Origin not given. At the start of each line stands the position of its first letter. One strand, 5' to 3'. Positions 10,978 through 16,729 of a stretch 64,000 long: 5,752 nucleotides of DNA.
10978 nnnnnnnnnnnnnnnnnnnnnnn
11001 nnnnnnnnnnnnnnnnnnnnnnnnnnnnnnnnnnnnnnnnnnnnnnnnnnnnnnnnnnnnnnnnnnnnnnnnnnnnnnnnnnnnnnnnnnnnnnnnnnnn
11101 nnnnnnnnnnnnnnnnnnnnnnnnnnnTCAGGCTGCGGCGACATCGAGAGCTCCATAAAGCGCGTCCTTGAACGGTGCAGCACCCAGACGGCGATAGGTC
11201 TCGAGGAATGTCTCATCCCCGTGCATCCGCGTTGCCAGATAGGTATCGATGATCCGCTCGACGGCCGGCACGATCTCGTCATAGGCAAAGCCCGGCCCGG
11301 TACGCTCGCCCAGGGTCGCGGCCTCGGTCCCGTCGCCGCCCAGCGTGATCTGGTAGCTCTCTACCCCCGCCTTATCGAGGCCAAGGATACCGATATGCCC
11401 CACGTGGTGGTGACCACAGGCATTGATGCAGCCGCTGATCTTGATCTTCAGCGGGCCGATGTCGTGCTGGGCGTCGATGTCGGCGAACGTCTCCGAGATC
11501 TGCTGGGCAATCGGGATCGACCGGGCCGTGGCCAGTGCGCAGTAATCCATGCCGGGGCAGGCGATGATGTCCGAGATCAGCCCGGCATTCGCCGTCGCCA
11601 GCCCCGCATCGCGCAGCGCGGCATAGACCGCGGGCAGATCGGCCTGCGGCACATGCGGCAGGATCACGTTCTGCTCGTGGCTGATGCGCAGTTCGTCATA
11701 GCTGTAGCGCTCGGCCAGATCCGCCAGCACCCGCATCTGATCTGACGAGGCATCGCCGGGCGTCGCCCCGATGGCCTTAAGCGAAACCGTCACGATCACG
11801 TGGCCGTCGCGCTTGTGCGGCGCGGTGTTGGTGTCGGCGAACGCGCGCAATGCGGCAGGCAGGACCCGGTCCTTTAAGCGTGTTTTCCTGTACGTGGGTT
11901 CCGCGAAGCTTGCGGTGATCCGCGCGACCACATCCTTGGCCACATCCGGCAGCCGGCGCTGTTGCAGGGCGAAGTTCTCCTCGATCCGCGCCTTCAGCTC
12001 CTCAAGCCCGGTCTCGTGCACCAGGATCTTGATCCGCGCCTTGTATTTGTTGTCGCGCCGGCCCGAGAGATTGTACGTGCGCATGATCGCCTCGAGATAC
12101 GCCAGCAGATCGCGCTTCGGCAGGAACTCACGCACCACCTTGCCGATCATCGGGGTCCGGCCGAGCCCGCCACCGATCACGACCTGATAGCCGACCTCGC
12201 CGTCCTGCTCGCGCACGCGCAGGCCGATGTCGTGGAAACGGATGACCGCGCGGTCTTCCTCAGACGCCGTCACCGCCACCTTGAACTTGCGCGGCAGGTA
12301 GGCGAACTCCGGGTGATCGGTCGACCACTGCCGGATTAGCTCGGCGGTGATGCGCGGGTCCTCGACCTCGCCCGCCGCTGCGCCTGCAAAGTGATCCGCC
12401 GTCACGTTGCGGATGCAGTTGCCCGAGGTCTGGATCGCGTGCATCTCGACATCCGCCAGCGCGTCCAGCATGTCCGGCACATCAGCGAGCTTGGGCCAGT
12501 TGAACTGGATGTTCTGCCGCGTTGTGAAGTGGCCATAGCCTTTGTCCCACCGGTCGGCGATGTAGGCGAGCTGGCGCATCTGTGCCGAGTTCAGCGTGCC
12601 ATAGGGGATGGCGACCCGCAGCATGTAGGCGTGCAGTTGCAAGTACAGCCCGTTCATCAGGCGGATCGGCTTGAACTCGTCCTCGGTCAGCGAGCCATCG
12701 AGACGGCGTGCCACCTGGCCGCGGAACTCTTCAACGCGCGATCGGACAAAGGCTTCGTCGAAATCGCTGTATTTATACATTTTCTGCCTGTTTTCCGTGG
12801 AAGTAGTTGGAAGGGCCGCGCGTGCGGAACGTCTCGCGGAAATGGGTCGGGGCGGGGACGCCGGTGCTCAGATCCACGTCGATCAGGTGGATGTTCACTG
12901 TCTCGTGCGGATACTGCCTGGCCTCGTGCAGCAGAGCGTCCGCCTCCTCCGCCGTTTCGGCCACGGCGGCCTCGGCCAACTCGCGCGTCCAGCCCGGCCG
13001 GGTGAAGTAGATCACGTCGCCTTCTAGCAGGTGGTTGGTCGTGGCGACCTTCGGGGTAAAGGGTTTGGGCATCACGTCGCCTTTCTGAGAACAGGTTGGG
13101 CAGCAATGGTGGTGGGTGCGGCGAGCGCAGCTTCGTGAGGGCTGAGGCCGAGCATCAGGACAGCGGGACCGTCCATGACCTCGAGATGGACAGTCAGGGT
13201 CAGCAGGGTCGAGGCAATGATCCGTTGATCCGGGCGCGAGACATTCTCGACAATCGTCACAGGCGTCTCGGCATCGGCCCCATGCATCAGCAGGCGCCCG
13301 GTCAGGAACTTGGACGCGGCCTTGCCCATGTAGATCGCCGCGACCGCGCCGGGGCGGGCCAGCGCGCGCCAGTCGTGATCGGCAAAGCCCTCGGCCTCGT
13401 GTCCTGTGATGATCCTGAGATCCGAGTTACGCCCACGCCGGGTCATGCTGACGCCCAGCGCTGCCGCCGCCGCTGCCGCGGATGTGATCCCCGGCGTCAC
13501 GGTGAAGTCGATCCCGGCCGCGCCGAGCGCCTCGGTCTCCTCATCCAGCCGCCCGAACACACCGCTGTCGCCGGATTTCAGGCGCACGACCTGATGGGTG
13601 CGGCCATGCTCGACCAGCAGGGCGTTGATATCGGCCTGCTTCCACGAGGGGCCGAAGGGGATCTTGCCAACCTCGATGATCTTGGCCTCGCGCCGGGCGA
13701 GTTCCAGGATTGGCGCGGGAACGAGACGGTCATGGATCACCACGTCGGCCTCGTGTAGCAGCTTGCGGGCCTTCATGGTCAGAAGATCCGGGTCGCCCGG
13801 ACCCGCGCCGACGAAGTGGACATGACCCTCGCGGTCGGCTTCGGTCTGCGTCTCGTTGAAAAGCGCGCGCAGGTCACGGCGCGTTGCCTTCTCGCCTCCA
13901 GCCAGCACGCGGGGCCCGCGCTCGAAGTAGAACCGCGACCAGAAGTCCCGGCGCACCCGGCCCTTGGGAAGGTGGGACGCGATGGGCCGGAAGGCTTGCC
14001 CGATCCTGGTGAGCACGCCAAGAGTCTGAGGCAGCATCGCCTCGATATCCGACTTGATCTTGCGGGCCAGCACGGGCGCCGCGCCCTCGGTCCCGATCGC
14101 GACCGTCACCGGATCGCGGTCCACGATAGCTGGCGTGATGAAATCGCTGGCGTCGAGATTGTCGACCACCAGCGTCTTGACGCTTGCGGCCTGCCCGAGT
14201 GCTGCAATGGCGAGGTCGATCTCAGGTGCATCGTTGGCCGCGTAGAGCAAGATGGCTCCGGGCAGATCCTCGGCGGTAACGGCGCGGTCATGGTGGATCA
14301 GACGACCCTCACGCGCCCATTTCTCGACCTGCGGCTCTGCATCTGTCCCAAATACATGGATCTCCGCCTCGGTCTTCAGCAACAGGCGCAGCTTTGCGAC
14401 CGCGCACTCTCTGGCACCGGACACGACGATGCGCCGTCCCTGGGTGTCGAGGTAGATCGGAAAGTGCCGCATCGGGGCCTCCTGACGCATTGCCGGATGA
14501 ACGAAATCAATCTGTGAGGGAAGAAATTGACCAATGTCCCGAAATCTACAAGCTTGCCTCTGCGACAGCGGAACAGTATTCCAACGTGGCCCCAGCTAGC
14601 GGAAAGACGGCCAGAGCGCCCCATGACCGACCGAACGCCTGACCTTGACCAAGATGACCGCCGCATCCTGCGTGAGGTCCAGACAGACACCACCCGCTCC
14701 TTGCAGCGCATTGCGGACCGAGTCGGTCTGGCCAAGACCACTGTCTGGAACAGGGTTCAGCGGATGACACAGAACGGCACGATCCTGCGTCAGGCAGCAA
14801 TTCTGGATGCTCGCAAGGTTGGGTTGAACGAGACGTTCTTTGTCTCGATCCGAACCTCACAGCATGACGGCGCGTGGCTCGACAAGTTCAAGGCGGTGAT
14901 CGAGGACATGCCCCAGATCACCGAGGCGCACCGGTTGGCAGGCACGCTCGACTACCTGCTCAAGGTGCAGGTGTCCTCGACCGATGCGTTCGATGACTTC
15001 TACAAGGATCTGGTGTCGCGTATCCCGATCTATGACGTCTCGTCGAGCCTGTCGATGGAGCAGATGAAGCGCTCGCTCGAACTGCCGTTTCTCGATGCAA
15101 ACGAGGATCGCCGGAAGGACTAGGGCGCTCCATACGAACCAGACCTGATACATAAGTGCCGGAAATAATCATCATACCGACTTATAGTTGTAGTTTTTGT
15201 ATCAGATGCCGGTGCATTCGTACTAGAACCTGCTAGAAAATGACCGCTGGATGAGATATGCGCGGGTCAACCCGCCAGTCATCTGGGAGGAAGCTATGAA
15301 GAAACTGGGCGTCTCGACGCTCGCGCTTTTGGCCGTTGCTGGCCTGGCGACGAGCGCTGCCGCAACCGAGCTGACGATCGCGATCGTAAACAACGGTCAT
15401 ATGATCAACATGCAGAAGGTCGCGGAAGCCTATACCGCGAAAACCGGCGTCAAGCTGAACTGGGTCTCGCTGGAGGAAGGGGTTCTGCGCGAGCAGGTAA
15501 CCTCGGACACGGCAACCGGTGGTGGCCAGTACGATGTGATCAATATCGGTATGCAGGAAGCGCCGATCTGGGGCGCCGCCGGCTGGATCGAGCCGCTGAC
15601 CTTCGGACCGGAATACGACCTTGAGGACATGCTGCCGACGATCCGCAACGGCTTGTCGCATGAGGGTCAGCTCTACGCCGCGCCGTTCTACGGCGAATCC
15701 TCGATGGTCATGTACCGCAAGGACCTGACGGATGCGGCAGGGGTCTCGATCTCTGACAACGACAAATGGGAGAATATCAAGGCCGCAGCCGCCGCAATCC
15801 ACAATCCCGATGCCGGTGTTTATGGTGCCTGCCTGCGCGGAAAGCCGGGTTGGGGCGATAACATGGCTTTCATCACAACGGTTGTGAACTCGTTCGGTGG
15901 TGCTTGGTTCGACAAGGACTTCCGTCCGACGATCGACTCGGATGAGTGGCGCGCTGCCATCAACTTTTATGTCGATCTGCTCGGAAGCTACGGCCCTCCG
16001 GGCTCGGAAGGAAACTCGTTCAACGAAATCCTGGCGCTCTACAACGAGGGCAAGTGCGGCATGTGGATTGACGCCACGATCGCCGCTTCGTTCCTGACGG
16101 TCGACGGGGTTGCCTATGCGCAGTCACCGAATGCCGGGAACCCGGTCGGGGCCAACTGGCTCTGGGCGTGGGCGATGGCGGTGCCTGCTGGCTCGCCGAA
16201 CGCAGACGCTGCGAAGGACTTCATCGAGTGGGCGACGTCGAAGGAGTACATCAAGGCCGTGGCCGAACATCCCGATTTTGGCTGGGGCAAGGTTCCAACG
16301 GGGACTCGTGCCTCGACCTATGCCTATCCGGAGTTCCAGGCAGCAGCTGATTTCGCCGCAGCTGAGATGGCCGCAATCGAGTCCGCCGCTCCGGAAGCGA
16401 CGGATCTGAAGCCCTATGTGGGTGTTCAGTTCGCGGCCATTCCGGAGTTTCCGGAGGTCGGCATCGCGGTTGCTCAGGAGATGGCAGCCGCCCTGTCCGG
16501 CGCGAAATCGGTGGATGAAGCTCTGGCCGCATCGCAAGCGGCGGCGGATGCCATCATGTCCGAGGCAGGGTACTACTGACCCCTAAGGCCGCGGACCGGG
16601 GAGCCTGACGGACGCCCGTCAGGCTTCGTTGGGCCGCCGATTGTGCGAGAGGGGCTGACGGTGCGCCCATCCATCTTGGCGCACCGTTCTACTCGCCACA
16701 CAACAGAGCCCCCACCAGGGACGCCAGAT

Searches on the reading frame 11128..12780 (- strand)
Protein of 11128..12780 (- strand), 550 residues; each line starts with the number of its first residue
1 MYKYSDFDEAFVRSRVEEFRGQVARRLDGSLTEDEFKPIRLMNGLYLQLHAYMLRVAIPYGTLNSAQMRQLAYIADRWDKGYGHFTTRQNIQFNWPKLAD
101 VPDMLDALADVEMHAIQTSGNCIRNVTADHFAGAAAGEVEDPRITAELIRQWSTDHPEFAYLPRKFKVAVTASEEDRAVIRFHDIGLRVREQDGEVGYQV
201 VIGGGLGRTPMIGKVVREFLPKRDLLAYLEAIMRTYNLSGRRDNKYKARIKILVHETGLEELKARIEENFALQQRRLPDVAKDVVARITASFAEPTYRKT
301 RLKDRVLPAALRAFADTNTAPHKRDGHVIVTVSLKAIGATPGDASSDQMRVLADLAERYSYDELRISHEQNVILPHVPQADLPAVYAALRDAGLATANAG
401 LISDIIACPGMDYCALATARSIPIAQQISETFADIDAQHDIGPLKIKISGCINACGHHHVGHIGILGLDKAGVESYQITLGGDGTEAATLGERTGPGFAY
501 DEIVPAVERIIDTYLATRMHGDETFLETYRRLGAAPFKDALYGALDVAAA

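Call 70: search_protein_families(library=pfam, proteins=[window:11128-12780:-], max_evalue=0.00001)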
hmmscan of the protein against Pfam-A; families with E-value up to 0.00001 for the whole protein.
window:11128-12780:- (550 aa): 2 families
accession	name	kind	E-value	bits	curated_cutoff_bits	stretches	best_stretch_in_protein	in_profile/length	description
PF01077.27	NIR_SIR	-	6.9e-57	191.8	27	2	119-270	1-154/158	Nitrite and sulphite reductase 4Fe-4S domain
PF03460.22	NIR_SIR_ferr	-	3.9e-37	126.3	24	2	52-110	10-68/69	Nitrite/Sulfite reductase ferredoxin-like half domain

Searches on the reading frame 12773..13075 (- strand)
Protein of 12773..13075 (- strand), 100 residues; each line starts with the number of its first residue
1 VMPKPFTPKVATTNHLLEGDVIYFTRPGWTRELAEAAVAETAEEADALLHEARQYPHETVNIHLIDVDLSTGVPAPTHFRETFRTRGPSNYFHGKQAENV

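Call 70: search_protein_families(library=pfam, proteins=[window:12773-13075:-], max_evalue=0.00001)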
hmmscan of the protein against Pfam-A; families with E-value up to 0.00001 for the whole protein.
window:12773-13075:- (100 aa): 1 family
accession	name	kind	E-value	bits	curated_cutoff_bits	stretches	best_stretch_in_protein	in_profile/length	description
PF11011.13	DUF2849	-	3.4e-22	79.4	22.5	1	9-92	1-85/86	Protein of unknown function (DUF2849)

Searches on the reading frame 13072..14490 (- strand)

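Call 70: search_protein_families(library=pfam, proteins=[window:13072-14490:-], max_evalue=0.00001)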
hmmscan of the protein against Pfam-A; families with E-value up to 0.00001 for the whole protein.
window:13072-14490:- (472 aa): 2 families
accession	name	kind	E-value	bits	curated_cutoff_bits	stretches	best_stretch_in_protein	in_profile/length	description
PF00590.25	TP_methylase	-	7.6e-43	147.3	27.8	1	224-430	2-209/212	Tetrapyrrole (Corrin/Porphyrin) Methylases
PF13241.12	NAD_binding_7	-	1.6e-13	51.6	22.1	1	12-121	1-104/104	Putative NAD(P)-binding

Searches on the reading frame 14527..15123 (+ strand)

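Call 70: search_protein_families(library=pfam, proteins=[window:14527-15123:+], max_evalue=0.00001)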
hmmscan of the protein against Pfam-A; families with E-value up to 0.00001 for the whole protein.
window:14527-15123:+ (198 aa): 3 families
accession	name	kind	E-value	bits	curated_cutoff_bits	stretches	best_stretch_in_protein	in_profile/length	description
PF01037.27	AsnC_trans_reg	-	7.1e-18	64.7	25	1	106-179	1-73/73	Lrp/AsnC ligand binding domain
PF13404.12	HTH_AsnC-type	-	3.6e-13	49.5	27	1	40-80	1-41/42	AsnC-type helix-turn-helix domain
PF13412.12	HTH_24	-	4.5e-10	39.4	21.9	1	44-86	5-47/48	Winged helix-turn-helix DNA-binding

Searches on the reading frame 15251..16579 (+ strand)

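Call 70: search_protein_families(library=pfam, proteins=[window:15251-16579:+], max_evalue=0.00001)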
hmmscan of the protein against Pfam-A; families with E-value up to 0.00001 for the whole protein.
window:15251-16579:+ (442 aa): 2 families
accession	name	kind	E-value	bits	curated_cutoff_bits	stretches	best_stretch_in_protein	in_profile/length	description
PF01547.30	SBP_bac_1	-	2.8e-46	159.4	26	1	54-333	10-305/307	Bacterial extracellular solute-binding protein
PF13416.11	SBP_bac_8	-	7.4e-24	85.4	27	1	56-368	1-277/279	Bacterial extracellular solute-binding protein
